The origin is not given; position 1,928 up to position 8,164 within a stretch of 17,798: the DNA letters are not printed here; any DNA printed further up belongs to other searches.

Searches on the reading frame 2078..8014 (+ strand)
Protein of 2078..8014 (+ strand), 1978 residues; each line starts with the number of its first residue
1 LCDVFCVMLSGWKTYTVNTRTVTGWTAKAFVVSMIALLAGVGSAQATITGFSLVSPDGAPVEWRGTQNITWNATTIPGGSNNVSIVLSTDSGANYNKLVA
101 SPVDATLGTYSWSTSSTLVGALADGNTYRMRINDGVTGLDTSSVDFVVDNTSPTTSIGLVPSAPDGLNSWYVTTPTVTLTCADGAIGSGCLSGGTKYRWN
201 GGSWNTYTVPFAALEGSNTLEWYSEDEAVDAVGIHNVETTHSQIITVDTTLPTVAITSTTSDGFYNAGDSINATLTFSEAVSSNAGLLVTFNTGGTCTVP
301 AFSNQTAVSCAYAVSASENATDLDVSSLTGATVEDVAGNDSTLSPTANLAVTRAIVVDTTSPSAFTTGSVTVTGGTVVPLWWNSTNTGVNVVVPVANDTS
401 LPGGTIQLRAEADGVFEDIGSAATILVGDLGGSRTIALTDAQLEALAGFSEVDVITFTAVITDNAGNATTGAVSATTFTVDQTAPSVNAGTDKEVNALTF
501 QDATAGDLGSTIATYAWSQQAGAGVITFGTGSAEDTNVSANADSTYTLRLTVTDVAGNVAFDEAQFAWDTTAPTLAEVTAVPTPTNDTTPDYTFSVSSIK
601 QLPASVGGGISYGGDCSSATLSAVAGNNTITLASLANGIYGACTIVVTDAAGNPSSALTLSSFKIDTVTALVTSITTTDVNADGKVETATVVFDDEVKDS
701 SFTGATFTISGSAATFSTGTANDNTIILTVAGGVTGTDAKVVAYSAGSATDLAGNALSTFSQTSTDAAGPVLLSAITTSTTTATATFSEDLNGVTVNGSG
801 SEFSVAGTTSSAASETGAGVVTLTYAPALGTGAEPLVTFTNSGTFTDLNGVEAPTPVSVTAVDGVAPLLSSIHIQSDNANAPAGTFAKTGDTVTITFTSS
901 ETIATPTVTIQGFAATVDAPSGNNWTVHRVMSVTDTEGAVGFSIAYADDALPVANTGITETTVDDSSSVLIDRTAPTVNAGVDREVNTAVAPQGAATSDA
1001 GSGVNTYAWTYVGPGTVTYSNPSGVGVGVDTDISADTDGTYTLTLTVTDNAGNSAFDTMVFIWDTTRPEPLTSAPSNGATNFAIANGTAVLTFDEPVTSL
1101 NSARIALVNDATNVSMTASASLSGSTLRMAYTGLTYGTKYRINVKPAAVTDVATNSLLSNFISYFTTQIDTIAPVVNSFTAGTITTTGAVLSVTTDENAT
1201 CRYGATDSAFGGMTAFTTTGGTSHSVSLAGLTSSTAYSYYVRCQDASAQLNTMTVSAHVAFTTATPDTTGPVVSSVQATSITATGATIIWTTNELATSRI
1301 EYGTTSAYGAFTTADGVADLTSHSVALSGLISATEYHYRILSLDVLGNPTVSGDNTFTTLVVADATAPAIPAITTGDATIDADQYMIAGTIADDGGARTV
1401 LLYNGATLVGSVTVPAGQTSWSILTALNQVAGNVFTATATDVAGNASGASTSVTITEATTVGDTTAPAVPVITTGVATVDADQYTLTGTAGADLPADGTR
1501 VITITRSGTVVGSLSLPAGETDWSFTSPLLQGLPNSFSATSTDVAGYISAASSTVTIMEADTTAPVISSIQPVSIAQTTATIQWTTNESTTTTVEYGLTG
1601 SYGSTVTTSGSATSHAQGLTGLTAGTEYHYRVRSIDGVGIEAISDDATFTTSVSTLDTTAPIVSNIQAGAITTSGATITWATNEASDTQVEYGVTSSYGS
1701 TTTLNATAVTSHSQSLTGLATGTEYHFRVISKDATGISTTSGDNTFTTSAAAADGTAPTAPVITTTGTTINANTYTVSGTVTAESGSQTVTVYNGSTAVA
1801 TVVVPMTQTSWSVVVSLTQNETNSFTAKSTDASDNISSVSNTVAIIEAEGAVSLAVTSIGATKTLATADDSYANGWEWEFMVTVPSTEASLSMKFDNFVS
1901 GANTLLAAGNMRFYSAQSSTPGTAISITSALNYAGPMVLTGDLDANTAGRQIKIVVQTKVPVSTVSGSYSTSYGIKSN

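Call 3: search_protein_families(library=pfam, proteins=[window:2078-8014:+], max_evalue=1)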
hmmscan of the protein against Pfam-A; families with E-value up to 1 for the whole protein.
window:2078-8014:+ (1978 aa): 12 families
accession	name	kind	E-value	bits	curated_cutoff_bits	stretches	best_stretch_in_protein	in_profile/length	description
PF16656.11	Pur_ac_phosph_N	-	3e-18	66.6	30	4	1570-1651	6-93/93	Purple acid Phosphatase, N-terminal domain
PF00041.27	fn3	-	7.7e-15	55.3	25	3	1663-1741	3-78/84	Fibronectin type III domain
PF22352.2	K319L-like_PKD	-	4.3e-11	43.1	27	2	489-563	1-79/84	K319L-like, PKD domain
PF16655.11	PhoD_N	-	1.7e-08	35.4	30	1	1579-1634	29-78/90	PhoD-like phosphatase, N-terminal domain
PF19077.6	Big_13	-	1.4e-05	25.9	27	3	585-667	24-102/102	Bacterial Ig-like domain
PF16893.11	fn3_2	-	0.0092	16.6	27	0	1271-1340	3-71/89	Fibronectin type III domain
PF13754.12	Big_3_4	-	0.018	15.4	27.3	0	1033-1065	28-61/106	Domain of unknown function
PF04170.18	NlpE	-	0.043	15.1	22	0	535-575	14-54/86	NlpE N-terminal domain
PF15418.12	DUF4625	-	0.051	14.3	27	0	1031-1055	97-122/131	Domain of unknown function (DUF4625)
PF13785.11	DUF4178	-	0.091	13.4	25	0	193-245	17-64/136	Domain of unknown function (DUF4178)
PF12245.14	Big_3_2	-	0.4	11.3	23.3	2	520-569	70-121/122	Bacterial Ig-like domain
PF23758.1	TPR_HPS5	-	0.49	9.6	27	1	1802-1867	300-366/385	HPS5 TPR domain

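Call 6: search_protein_families(library=ncbifam, proteins=[window:2078-8014:+], max_evalue=1)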
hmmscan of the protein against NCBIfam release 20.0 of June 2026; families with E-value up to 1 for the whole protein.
window:2078-8014:+ (1978 aa): 2 families
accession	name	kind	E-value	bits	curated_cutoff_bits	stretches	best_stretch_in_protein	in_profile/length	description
NF041611.1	exoglucan_CbhB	equivalog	1.3e-05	23.5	1950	4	1262-1460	697-889/997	exoglucanase CbhB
NF047446.1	barrel_OmpL47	domain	0.00043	20.7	40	2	171-228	1-55/68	OmpL47-type beta-barrel domain-containing protein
